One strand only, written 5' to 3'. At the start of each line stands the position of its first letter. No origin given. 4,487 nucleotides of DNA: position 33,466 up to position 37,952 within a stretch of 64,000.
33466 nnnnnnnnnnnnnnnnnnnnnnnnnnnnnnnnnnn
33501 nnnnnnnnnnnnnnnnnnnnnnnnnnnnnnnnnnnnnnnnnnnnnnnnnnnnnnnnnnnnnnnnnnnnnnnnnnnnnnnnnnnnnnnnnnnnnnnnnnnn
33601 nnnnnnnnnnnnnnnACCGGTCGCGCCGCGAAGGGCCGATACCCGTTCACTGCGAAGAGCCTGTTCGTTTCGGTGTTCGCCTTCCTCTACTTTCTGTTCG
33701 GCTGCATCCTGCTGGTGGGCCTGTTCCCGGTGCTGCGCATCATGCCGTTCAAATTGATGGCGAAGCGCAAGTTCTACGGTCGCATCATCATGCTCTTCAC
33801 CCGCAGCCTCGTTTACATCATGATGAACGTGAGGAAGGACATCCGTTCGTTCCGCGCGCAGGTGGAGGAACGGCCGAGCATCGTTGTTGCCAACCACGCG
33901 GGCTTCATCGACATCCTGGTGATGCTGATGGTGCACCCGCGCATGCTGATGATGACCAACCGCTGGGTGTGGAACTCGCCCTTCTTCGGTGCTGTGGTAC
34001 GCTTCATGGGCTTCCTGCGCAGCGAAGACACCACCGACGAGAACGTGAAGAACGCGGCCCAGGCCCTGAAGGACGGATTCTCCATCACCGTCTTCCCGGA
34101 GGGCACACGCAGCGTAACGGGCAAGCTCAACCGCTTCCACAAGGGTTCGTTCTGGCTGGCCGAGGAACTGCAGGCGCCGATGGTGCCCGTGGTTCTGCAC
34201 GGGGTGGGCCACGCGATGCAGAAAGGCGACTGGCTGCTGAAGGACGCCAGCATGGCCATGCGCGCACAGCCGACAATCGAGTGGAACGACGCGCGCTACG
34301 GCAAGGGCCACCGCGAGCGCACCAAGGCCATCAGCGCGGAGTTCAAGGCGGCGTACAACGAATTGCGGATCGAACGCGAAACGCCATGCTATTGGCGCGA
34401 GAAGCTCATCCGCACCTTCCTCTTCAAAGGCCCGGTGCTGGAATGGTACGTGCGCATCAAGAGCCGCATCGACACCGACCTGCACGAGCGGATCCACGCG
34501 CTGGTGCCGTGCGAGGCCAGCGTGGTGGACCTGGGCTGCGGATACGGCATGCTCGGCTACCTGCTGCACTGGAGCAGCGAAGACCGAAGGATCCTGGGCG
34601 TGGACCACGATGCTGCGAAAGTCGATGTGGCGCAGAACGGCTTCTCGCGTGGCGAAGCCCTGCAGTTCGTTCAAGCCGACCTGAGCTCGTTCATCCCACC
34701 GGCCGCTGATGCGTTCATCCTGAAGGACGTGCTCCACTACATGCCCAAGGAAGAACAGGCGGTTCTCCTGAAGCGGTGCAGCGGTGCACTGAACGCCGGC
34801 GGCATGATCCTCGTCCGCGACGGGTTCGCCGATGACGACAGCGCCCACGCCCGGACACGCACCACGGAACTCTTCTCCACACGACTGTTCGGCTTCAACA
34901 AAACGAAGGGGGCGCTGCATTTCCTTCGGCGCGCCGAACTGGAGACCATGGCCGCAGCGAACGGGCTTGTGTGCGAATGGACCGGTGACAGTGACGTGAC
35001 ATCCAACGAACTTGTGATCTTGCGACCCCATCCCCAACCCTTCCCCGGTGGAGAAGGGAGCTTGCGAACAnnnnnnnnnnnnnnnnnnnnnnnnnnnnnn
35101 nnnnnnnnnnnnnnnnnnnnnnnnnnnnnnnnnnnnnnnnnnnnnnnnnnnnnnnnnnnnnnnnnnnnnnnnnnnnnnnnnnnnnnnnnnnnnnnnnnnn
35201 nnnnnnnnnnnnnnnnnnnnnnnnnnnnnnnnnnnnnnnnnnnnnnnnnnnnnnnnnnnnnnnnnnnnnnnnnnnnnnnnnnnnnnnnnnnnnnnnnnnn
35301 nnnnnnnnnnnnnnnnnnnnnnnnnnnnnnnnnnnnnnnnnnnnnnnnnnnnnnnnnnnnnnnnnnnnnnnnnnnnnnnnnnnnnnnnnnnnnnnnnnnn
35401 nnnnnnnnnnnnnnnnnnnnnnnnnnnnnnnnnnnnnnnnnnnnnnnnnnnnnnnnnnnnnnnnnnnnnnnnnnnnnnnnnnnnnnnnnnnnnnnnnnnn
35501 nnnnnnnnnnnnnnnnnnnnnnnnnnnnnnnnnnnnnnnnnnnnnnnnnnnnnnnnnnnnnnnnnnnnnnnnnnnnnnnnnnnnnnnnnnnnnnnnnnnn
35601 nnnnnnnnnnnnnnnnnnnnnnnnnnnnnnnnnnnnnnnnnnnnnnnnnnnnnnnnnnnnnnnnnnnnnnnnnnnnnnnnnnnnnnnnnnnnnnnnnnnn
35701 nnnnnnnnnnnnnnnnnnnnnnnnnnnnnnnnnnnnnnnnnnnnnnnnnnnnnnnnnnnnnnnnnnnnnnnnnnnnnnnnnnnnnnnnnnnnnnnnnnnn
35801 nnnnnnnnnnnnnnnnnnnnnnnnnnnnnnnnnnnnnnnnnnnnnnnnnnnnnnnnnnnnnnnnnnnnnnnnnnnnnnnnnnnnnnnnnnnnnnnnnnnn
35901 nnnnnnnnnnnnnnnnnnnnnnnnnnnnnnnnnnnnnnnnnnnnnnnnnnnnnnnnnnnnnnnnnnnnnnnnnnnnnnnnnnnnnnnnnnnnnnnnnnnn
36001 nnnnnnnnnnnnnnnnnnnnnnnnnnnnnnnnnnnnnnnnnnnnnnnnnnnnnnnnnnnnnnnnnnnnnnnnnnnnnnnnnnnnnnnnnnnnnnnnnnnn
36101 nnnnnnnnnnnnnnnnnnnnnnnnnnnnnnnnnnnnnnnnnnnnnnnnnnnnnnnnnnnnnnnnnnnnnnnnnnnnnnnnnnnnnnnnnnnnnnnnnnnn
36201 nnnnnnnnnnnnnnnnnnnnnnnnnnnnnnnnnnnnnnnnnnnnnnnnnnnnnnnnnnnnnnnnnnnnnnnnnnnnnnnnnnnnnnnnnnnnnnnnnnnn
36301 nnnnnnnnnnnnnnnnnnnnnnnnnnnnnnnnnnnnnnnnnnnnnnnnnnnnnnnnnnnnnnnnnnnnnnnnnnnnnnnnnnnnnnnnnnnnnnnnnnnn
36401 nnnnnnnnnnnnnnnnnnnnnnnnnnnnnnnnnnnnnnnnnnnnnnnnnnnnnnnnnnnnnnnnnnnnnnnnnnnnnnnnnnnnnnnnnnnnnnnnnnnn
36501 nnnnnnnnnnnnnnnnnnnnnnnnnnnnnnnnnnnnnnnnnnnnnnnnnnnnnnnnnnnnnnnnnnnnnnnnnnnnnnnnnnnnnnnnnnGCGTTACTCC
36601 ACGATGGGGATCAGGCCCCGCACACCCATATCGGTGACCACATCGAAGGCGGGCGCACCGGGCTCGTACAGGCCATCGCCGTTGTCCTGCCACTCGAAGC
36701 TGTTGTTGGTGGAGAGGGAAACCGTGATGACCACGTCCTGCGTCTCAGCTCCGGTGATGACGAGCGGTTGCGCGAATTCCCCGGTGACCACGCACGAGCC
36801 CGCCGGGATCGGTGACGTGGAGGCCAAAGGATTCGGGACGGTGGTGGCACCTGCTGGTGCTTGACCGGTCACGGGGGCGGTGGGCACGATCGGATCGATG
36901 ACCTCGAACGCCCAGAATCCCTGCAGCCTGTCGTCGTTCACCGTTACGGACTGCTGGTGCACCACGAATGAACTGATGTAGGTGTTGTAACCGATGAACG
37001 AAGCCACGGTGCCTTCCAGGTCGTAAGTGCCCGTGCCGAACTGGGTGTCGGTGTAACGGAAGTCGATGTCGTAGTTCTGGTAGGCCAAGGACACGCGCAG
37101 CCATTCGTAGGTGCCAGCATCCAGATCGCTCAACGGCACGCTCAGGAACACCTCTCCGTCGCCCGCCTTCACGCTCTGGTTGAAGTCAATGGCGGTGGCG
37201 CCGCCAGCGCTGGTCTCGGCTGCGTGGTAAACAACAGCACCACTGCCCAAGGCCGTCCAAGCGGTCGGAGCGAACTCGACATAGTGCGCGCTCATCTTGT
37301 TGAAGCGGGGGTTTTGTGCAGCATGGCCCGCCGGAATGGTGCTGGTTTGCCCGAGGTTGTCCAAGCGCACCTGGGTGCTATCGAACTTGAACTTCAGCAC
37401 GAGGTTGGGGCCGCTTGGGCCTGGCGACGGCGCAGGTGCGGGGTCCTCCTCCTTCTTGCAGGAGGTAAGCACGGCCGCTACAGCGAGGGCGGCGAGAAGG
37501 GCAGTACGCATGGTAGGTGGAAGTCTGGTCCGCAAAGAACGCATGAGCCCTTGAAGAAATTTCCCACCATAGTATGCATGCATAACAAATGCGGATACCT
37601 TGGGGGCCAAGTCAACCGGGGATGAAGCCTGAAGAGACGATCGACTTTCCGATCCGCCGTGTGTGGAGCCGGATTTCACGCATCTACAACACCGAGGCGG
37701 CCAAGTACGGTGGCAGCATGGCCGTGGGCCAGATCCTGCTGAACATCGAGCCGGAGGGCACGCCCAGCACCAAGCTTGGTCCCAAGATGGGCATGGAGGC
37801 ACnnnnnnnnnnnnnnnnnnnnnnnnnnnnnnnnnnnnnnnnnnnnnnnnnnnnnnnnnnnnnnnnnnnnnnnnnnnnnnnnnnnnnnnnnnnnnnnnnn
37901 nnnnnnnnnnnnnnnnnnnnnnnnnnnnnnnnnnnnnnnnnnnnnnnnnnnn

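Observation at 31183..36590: Single-polypeptide fusion of an MMPL exporter, PlsC-type acyltransferase and SAM methyltransferase, followed by a CrtI-family oxidoreductase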

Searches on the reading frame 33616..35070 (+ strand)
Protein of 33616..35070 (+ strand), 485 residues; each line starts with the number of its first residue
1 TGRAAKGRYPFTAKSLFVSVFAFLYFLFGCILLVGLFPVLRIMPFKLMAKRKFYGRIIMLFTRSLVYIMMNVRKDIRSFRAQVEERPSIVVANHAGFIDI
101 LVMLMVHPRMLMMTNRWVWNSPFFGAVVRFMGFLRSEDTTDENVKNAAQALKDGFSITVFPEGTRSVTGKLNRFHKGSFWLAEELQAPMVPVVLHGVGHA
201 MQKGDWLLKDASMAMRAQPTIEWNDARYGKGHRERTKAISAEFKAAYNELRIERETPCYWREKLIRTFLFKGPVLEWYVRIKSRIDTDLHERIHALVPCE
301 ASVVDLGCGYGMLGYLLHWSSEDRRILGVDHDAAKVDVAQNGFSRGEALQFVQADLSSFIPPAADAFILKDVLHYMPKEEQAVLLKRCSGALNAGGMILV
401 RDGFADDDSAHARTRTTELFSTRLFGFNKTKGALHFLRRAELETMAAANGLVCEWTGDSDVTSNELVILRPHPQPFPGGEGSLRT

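Call 72: predict_structure(alignment_id=A2)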
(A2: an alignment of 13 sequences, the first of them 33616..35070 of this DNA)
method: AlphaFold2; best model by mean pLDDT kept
length: 485 residues; sequences in the alignment: 13
mean_pLDDT: 79.5   pTM: 0.64
mean pLDDT of the five models: 79.5, 79.3, 79.2, 78.7, 78.3
residues with pLDDT >= 90: 140; 70-90: 229; 50-70: 82; < 50: 34
segments of 3 or more residues with pLDDT < 50: 1-10, 200-209, 475-485
pLDDT, mean of each block of 10 residues (from residue 1): 41 62 84 88 88 92 81 80 92 76 91 85 85 86 91 92 60 62 91 72 46 84 88 83 86 71 61 61 76 83 91 82 89 80 69 91 95 89 95 93 86 80 66 85 93 78 84 52 35
secondary structure, 60 per line:
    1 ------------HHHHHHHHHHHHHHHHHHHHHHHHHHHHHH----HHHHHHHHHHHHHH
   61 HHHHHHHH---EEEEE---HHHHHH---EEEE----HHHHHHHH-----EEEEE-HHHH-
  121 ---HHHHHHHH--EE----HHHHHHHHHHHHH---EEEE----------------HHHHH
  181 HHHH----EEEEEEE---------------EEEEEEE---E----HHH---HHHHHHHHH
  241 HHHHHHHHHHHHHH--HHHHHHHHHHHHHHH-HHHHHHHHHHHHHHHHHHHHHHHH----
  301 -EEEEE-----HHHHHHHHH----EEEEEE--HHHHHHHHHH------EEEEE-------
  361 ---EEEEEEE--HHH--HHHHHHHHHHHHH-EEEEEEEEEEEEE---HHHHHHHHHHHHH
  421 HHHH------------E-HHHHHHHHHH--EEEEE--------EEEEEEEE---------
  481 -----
elements in order: H13-42 H47-68 E72-76 H80-85 E89-92 H97-104 E110-114 H116-119 H124-131 H140-152 E156-159 H176-184 E189-195 E211-217 H232-254 H257-271 H273-296 E302-306 H312-320 E325-330 H333-342 E349-353 E364-370 H378-390 E392-404 H408-424 H439-448 E451-455 E464-471

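Call 74: fold_search(model_id=the predicted structure, library=pdb)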
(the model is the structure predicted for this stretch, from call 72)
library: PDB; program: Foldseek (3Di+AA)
matches with E <= 10: 1974; with E <= 0.001: 1390
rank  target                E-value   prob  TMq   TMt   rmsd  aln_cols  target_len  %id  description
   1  7pga_C                2.0e-12  1.00  0.31  0.43  15.9       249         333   24  Chimeric carminomycin-4-O-methyltransferase (DnrK) with regions from 10-hydroxylase RdmB and 10-decarboxylase TamK (released 2022-08-24)
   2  7oy1_B                3.3e-12  1.00  0.30  0.42   4.5       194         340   26  DnrK mutant RTCR (released 2022-07-13)
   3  7pga_B                4.5e-12  1.00  0.29  0.40  12.3       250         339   22  Chimeric carminomycin-4-O-methyltransferase (DnrK) with regions from 10-hydroxylase RdmB and 10-decarboxylase TamK (released 2022-08-24)
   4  7phf_D                5.0e-12  1.00  0.28  0.39  12.3       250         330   24  Chimeric carminomycin-4-O-methyltransferase (DnrK) with regions from 10-hydroxylase RdmB and 10-decarboxylase TamK (released 2022-09-07)
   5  5eeh_A                5.0e-12  1.00  0.28  0.39  16.0       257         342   20  Crystal structure of carminomycin-4-O-methyltransferase DnrK in complex with SAH and 2-chloro-4-nitrophenol (released 2015-12-16)
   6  1tw3_A                5.3e-12  1.00  0.29  0.40  15.9       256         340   22  Crystal structure of Carminomycin-4-O-methyltransferase (DnrK) in complex with S-adenosyl-L-homocystein (SAH) and 4-me (released 2004-09-14)
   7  7pga_D                6.2e-12  1.00  0.30  0.41  15.8       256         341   23  Chimeric carminomycin-4-O-methyltransferase (DnrK) with regions from 10-hydroxylase RdmB and 10-decarboxylase TamK (released 2022-08-24)
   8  1tw2_A                7.3e-12  1.00  0.28  0.39  15.9       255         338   22  Crystal structure of Carminomycin-4-O-methyltransferase (DnrK) in complex with S-adenosyl-L-homocystein (SAH) and 4-me (released 2004-09-14)
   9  7pga_A                8.1e-12  1.00  0.30  0.41  15.9       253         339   22  Chimeric carminomycin-4-O-methyltransferase (DnrK) with regions from 10-hydroxylase RdmB and 10-decarboxylase TamK (released 2022-08-24)
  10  5eeh_C                8.1e-12  1.00  0.30  0.41  15.7       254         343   21  Crystal structure of carminomycin-4-O-methyltransferase DnrK in complex with SAH and 2-chloro-4-nitrophenol (released 2015-12-16)
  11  4wxh_A                9.0e-12  1.00  0.30  0.40  15.9       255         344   22  Carminomycin-4-O-methyltransferase (DnrK) variant (298Ser insert) in complex with S-adenosyl-L-homocysteine (SAH) and  (released 2015-07-29)
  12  9j56_A                1.1e-11  1.00  0.31  0.43  15.7       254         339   18  Functional Investigation of the SAM-Dependent Methyltransferases Rdmb in Anthracycline Biosynthesis (released 2024-11-06)
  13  1tw2_B                1.1e-11  1.00  0.30  0.40  15.9       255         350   22  Crystal structure of Carminomycin-4-O-methyltransferase (DnrK) in complex with S-adenosyl-L-homocystein (SAH) and 4-me (released 2004-09-14)
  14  7phe_A                1.5e-11  1.00  0.31  0.42  15.6       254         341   22  Chimeric carminomycin-4-O-methyltransferase (DnrK) with regions from 10-hydroxylase RdmB and 10-decarboxylase TamK (released 2022-09-07)
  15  5jr3_C                1.5e-11  1.00  0.29  0.40  15.8       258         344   22  Crystal structure of carminomycin-4-O-methyltransferase DnrK in complex with SAH and 4-methylumbelliferone (released 2016-06-01)
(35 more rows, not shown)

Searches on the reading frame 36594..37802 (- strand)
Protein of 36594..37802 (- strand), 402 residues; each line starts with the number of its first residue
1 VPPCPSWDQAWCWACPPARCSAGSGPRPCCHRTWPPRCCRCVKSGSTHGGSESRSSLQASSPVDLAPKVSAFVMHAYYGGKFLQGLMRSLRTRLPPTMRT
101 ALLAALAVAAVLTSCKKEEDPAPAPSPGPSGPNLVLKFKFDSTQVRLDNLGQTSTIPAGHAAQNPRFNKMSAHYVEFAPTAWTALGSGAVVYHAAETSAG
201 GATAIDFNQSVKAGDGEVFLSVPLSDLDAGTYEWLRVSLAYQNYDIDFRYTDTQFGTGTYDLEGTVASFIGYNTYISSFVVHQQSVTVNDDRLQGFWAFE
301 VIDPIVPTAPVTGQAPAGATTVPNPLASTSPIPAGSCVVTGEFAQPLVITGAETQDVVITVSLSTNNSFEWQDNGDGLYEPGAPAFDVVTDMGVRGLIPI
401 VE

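Call 5: search_protein_families(library=pfam, proteins=[window:36594-37802:-], max_evalue=0.01)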
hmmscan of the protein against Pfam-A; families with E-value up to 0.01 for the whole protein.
window:36594-37802:- (402 aa): 0 families

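Call 6: search_protein_families(library=ncbifam, proteins=[window:36594-37802:-], max_evalue=0.01)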
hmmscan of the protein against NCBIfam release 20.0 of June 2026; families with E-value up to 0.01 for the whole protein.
window:36594-37802:- (402 aa): 2 families
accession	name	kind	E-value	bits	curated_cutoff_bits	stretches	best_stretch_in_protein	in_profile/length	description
NF050125.1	ChrA_rel_RiPP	equivalog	0.0025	18.5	40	1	94-124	3-32/56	chryseobasin-related MNIO class RiPP peptide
NF038041.1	fim_Mfa1_fam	subfamily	0.0097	15.2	130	0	100-143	4-47/495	Mfa1 family fimbria major subunit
